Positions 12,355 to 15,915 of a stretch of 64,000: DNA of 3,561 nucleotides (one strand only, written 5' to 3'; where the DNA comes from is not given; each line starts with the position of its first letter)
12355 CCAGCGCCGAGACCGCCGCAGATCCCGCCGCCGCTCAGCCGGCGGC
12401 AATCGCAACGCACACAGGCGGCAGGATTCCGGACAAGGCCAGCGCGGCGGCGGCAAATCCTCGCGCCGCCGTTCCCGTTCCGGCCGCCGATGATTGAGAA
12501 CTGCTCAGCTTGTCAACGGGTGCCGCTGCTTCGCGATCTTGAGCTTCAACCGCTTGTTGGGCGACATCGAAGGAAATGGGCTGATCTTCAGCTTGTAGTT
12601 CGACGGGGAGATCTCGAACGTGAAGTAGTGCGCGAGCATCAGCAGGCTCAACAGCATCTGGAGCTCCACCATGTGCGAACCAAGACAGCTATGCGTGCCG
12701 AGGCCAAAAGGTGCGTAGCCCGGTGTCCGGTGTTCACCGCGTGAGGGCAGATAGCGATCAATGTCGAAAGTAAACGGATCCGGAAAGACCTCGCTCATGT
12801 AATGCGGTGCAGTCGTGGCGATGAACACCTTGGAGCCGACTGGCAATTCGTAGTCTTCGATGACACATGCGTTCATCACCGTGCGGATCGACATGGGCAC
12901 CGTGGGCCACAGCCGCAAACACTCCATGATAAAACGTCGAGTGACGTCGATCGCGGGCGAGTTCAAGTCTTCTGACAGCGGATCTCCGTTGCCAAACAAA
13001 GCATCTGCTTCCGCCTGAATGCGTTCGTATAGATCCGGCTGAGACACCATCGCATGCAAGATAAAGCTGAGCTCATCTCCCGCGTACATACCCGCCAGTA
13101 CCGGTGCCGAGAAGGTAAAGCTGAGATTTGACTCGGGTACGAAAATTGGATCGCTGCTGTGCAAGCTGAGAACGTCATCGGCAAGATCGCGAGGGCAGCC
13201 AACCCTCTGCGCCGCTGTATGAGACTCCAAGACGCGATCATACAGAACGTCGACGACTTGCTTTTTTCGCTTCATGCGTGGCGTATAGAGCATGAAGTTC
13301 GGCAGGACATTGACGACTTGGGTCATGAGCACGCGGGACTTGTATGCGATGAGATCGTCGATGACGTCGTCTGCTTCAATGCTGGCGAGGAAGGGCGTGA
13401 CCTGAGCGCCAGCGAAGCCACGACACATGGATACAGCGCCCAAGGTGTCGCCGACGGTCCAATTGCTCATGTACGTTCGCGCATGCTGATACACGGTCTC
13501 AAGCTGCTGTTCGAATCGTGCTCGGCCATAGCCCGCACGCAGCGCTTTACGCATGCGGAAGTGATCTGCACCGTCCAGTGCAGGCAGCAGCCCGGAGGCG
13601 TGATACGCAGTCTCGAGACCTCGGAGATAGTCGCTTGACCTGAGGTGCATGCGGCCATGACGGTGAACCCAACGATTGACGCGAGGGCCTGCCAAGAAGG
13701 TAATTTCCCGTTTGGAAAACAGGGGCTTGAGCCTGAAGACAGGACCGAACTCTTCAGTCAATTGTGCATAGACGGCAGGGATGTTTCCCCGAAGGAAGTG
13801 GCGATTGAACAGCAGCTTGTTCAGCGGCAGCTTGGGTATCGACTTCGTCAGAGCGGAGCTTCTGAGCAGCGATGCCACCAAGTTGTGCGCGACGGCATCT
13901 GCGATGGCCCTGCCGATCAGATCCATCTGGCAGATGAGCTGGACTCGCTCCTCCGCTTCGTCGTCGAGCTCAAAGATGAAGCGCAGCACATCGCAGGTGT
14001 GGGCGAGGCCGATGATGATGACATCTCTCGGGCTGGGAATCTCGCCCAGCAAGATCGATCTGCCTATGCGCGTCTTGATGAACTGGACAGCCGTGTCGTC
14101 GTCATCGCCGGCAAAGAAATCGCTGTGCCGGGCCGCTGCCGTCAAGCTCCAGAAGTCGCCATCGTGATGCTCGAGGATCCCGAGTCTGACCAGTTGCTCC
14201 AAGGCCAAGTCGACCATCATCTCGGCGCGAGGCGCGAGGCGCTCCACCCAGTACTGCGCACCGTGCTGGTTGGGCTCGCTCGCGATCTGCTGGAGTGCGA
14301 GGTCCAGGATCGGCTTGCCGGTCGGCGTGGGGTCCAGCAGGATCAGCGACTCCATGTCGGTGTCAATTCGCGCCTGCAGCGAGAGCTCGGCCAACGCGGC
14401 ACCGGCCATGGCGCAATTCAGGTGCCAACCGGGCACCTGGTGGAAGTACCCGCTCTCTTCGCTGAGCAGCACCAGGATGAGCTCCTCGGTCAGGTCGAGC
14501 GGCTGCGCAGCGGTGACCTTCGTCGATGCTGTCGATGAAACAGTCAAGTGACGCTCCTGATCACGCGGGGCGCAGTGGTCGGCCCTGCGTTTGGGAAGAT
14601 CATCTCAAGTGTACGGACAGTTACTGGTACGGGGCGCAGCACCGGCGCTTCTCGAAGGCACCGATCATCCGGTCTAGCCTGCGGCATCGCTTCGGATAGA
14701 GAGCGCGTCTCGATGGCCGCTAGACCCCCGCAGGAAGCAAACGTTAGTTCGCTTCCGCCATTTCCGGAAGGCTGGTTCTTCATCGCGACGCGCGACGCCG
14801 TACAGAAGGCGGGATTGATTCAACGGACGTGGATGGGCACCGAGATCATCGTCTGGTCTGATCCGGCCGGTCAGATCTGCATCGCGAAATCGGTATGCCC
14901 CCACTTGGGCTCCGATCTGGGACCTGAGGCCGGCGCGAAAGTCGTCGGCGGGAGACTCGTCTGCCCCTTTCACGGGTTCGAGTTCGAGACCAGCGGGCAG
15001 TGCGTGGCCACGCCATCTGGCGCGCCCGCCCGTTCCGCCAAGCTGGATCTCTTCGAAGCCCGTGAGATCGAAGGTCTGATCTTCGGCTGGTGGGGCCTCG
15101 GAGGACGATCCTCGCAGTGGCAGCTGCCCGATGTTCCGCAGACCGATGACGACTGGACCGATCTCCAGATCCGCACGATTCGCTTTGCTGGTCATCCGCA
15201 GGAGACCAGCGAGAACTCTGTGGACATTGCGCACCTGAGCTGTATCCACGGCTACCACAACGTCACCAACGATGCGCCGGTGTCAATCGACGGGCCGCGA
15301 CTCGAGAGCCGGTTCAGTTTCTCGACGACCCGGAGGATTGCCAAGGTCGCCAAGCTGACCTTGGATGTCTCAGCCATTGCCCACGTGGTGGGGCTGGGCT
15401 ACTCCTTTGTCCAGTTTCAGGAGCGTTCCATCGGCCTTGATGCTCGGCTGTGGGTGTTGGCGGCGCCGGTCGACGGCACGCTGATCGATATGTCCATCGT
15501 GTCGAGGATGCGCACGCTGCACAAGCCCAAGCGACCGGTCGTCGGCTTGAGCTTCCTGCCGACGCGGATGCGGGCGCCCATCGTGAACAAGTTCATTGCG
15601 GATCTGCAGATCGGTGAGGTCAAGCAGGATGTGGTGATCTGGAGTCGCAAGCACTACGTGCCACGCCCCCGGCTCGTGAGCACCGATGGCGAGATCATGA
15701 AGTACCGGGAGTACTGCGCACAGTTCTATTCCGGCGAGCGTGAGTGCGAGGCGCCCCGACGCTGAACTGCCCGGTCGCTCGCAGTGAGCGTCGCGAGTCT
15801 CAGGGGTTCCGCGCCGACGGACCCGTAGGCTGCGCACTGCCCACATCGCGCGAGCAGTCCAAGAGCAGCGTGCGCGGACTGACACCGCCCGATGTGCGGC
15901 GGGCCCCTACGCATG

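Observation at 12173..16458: The conserved jag/khpB gene is split into Jag_N-only and KH+R3H-only ORFs by a two-gene oxygenase insertion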

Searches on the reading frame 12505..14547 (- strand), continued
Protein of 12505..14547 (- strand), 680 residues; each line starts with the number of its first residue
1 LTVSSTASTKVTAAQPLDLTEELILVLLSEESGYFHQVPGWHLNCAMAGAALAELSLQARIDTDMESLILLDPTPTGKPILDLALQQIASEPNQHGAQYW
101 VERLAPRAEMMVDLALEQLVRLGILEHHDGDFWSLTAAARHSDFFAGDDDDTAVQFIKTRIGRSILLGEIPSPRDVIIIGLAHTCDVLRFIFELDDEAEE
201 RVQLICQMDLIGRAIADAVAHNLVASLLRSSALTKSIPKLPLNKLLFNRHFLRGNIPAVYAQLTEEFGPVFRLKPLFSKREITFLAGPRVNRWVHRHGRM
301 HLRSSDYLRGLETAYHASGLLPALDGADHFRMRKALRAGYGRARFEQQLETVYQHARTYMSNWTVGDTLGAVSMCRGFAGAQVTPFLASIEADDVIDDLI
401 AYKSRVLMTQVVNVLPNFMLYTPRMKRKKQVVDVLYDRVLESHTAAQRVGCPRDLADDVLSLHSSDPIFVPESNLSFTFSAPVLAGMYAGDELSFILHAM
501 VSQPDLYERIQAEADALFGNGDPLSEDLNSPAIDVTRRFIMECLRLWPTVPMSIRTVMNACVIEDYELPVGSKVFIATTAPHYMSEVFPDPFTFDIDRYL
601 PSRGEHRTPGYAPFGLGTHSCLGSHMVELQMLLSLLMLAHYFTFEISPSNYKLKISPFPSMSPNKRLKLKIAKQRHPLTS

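Call 33: search_solved_structures(query=window:12505-14547:-, max_evalue=0.00001)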
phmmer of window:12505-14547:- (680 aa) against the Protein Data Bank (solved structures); distinct sequences matched with E-value up to 0.00001: 254 (the best 60 are shown).
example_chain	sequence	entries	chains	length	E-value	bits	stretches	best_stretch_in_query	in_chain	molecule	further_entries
7wzl_A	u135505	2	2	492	1.4e-18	70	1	490-646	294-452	Putative cytochrome P450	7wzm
7f3h_A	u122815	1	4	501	3.5e-18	68.7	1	461-672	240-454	Bifunctional cytochrome P450/NADPH--P450 reductase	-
6mi0_A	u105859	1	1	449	5.4e-18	68.1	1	472-652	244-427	Cytochrome P450 51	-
7jj1_A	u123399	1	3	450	5.4e-18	68.1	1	472-652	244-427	Cytochrome P450 51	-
6mcw_A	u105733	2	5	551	8.2e-18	67.5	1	472-652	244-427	Cytochrome P450 51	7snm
7f3w_A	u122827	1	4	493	1.1e-17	67.1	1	470-672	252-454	cytochrome P450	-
4r20_A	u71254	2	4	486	3.2e-17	65.5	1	236-645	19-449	Cytochrome P450 family 17 polypeptide 2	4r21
9bat_A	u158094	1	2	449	5.5e-17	64.8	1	234-647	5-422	Lanosterol 14-alpha demethylase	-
6n6q_A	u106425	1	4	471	8.4e-17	64.2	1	429-669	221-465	Cytochrome P450 (CYP102L1)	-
2ve3_A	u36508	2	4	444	1.1e-16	63.7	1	265-669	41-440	PUTATIVE CYTOCHROME P450 120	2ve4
6l8i_A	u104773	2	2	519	4.2e-16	61.8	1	491-678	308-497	Protein LUTEIN DEFICIENT 5, chloroplastic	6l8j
6j94_A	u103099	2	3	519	4.2e-16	61.8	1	491-678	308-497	Protein LUTEIN DEFICIENT 5, chloroplastic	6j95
6c93_A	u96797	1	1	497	1.5e-15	60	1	468-659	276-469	Cytochrome P450 4B1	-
5veu_A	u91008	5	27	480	3e-15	59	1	490-672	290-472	Cytochrome P450 3A5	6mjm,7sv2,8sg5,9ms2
7lad_A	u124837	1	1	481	3e-15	59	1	490-672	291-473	Cytochrome P450 3A5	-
5t6q_A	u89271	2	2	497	3.9e-15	58.7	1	492-659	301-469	Cytochrome P450 4B1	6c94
3czh_A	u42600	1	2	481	6.7e-15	57.9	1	428-645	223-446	Cytochrome P450 2R1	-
3c6g_A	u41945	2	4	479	6.7e-15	57.9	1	428-645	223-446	Cytochrome P450 2R1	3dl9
3e4e_A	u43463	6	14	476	1.9e-14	56.4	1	409-646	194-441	Cytochrome P450 2E1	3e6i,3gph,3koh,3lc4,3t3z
2q9f_A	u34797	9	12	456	5.3e-14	54.9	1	481-649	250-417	Cytochrome P450 46A1 | Cholesterol 24-hydroxylase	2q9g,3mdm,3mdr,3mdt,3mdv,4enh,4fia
5vcd_A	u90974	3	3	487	1.1e-13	53.9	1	490-673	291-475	Cytochrome P450 3A4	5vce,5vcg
9yk4_A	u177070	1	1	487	1.4e-13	53.6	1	490-673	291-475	Cytochrome P450 3A4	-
3dbg_A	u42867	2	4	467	1.6e-13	53.3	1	310-674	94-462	Putative cytochrome P450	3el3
7tef_A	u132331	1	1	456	1.7e-13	53.2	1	431-647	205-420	Cytochrome P450 51B1 Cyp51B1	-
7kvk_A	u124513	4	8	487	2.1e-13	53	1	490-673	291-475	Cytochrome P450 3A4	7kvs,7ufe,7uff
4d6z_A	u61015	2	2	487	3.3e-13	52.3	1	490-673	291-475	CYTOCHROME P450 3A4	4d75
4ny4_A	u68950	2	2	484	3.5e-13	52.2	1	490-673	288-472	Cytochrome P450 3A4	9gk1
1w0e_A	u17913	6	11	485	3.6e-13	52.2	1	490-673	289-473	CYTOCHROME P450 3A4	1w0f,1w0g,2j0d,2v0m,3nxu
7lxl_A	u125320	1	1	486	3.6e-13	52.2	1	490-673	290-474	Cytochrome P450 3A4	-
1tqn_A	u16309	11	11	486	3.6e-13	52.2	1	490-673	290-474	cytochrome P450 3A4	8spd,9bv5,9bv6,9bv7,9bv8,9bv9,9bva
3tjs_A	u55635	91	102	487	3.6e-13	52.2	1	490-673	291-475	Cytochrome P450 3A4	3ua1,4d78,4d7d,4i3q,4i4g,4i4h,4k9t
6ma7_A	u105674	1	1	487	3.7e-13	52.1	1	490-673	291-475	Cytochrome P450 3A4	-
5vbu_A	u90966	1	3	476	6.1e-13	51.4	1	409-662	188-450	Cytochrome P450 21-hydroxylase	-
4mgj_A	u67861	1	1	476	6.3e-13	51.4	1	408-644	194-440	Cytochrome P450 2B4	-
4y8w_A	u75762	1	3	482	6.4e-13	51.3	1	409-662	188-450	Cytochrome P450 21-hydroxylase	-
6bww_A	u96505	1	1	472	6.5e-13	51.3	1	408-644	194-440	Cytochrome P450 2B4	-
1suo_A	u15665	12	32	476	7.1e-13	51.2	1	409-644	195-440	Cytochrome P450 2B4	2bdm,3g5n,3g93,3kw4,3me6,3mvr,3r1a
2q6n_A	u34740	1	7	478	7.2e-13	51.2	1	409-644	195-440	Cytochrome P450 2B4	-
5iut_A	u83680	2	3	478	7.5e-13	51.1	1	409-644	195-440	Cytochrome P450 2B4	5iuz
4h1n_A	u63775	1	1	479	1.2e-12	50.5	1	409-644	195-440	Cytochrome P450 2B4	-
5em4_A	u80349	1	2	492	1.5e-12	50.1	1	409-644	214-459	Cytochrome P450 2B4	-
1po5_A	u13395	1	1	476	2.1e-12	49.6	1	410-644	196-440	Cytochrome P450 2B4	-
4dvq_A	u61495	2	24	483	2.2e-12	49.5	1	498-653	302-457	Cytochrome P450 11B2, mitochondrial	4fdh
7m8v_A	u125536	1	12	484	2.3e-12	49.5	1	498-653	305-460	Cytochrome P450 11B2, mitochondrial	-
4zgx_A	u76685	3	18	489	2.4e-12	49.4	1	498-653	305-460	Cytochrome P450 11B2, mitochondrial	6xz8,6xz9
9wat_A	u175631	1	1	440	2.5e-12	49.4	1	415-647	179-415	Cytochrome P450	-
3tk3_A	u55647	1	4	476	3.5e-12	48.9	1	409-644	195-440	Cytochrome P450 2B4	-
7m8i_A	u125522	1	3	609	3.5e-12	48.9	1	498-653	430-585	Adrenodoxin, Cytochrome P450 11B2, mitochondrial fusion enzyme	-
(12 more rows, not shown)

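Call 63: find_encoding_contigs(protein=P0179, flank=5000, max_places=1)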
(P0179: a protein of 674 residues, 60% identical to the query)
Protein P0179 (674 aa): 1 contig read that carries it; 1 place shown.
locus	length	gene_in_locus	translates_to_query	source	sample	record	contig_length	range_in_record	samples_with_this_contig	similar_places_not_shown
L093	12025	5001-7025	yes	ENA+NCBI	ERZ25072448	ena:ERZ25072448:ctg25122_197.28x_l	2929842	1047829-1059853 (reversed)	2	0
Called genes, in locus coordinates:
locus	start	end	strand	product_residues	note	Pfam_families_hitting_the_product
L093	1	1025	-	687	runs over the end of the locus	PF05719:GPP34, PF00067:p450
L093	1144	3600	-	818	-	PF12704:MacB_PCD (weak), PF02687:FtsX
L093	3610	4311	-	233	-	PF00005:ABC_tran, PF02463:SMC_N (weak), PF13304:AAA_21 (faint)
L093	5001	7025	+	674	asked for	PF05719:GPP34, PF00067:p450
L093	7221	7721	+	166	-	-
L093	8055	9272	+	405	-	PF09617:Cas_GSU0053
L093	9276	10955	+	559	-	PF09609:Cas_GSU0054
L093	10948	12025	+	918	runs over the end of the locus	PF00270:DEAD (faint), PF04851:ResIII, PF22590:Cas3-like_C_2, PF18019:Cas3_HD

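Call 64: find_encoding_contigs(protein=P0238, flank=5000, max_places=1)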
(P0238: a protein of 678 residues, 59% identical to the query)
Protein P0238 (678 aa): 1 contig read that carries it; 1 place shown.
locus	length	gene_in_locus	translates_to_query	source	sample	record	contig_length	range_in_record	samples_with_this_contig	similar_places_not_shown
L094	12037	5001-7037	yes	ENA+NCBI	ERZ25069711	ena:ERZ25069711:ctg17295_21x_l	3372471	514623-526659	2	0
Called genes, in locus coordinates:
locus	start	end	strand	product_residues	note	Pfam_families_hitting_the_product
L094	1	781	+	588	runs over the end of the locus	PF00355:Rieske, PF13806:Rieske_2, PF22543:Rieske_4 (weak)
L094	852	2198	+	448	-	PF06779:MFS_4 (faint), PF07690:MFS_1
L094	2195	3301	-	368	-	PF00355:Rieske, PF19298:KshA_C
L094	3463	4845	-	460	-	PF01266:DAO (faint), PF13450:NAD_binding_8, PF13454:NAD_binding_9 (faint), PF01593:Amino_oxidase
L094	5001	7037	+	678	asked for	PF05719:GPP34, PF00067:p450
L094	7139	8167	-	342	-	PF02353:CMAS, PF01209:Ubie_methyltran, PF13489:Methyltransf_23, PF13847:Methyltransf_31, PF08241:Methyltransf_11, PF08242:Methyltransf_12, PF13649:Methyltransf_25, PF08498:Sterol_MT_C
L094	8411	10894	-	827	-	PF03176:MMPL, PF02460:Patched (weak), PF12349:Sterol-sensing (weak)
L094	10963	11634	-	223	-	PF00989:PAS (weak), PF08448:PAS_4 (weak), PF13426:PAS_9 (weak), PF00196:GerE, PF13384:HTH_23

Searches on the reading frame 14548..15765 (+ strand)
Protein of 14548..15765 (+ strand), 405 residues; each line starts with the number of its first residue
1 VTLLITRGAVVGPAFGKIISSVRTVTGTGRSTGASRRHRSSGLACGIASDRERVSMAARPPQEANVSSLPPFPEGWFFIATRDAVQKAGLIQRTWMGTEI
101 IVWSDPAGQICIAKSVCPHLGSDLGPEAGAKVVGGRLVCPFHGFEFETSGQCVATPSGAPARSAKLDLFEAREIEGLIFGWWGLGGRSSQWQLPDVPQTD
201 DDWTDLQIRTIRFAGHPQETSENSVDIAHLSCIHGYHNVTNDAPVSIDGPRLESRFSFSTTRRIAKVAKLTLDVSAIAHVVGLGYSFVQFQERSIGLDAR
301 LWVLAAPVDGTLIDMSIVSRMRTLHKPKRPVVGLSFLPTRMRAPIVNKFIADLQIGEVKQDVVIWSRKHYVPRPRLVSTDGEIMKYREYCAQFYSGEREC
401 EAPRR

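Call 3: search_protein_families(library=pfam, proteins=[window:14548-15765:+], max_evalue=0.01)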
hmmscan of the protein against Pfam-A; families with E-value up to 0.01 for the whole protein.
window:14548-15765:+ (405 aa): 2 families
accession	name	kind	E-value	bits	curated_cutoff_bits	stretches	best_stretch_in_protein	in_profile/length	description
PF19298.5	KshA_C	-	3.2e-22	80.1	23.3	1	186-394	7-207/207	3-Ketosteroid 9alpha-hydroxylase C-terminal domain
PF00355.32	Rieske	-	9.4e-15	54.7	20.3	1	76-160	2-83/88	Rieske [2Fe-2S] domain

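Call 4: search_protein_families(library=ncbifam, proteins=[window:14548-15765:+], max_evalue=0.01)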
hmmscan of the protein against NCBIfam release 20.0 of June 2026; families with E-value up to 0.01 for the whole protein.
window:14548-15765:+ (405 aa): 3 families
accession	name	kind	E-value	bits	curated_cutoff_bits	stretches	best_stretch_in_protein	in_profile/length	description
NF052579.1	BetMthstMoxSdmAMthl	equivalog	4.8e-07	29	600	1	76-229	18-174/351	4beta-methylsterol monooxygenase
NF058607.1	GlBtMonoOxGbcA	equivalog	0.00034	19.2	670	1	74-152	54-131/420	glycine betaine monooxygenase oxygenase subunit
NF042946.1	3PPDioc_HcaE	equivalog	0.0018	17.4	830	1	72-183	35-153/450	3-phenylpropionate/cinnamic acid dioxygenase subunit alpha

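Call 34: search_solved_structures(query=window:14713-15765:+, max_evalue=0.001)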
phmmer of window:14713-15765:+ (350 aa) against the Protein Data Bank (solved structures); distinct sequences matched with E-value up to 0.001: 14.
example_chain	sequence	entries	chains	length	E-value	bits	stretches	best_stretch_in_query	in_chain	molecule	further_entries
4qdc_A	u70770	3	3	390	1.4e-19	73.4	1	16-179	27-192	3-ketosteroid 9alpha-hydroxylase oxygenase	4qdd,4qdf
4qdf_B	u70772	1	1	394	2.5e-17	66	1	17-179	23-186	3-ketosteroid 9alpha-hydroxylase oxygenase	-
2zyl_A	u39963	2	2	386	3.2e-17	65.6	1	12-179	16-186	POSSIBLE OXIDOREDUCTASE | 3-ketosteroid-9-alpha-monooxygenase oxygenase subunit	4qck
6wn3_A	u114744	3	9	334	6.9e-14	54.7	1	20-211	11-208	SxtT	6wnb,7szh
3gb4_A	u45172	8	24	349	1.6e-13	53.5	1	20-181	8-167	DdmC | Dicamba O-demethylase, oxygenase component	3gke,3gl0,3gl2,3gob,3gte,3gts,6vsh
6wnc_A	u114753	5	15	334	5.3e-13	51.8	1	20-180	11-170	SxtDIOX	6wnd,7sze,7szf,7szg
7fhr_A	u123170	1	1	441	1.9e-08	36.8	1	39-180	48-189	Putative Phthalate 4,5-dioxygenase, subunit alpha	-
6ick_A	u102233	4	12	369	2.1e-07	33.4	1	59-203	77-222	Methylxanthine N1-demethylase NdmA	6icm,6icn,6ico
6icp_A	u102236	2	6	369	2.1e-07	33.4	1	59-203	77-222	Methylxanthine N1-demethylase NdmA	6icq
7qwt_A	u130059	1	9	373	2.7e-07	33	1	17-200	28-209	Rieske (2Fe-2S) domain protein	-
9ina_A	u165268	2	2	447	7.9e-06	28.2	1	39-184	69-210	Rieske (2Fe-2S) domain protein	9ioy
7fjl_A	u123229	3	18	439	4.7e-05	25.6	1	40-196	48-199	Rieske (2Fe-2S) domain protein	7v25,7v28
5cxm_A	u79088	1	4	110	0.00087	21.5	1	31-102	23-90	Cytochrome b6/f complex iron-sulfur subunit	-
2b1x_A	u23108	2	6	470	0.00092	21.4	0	11-111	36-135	naphthalene dioxygenase large subunit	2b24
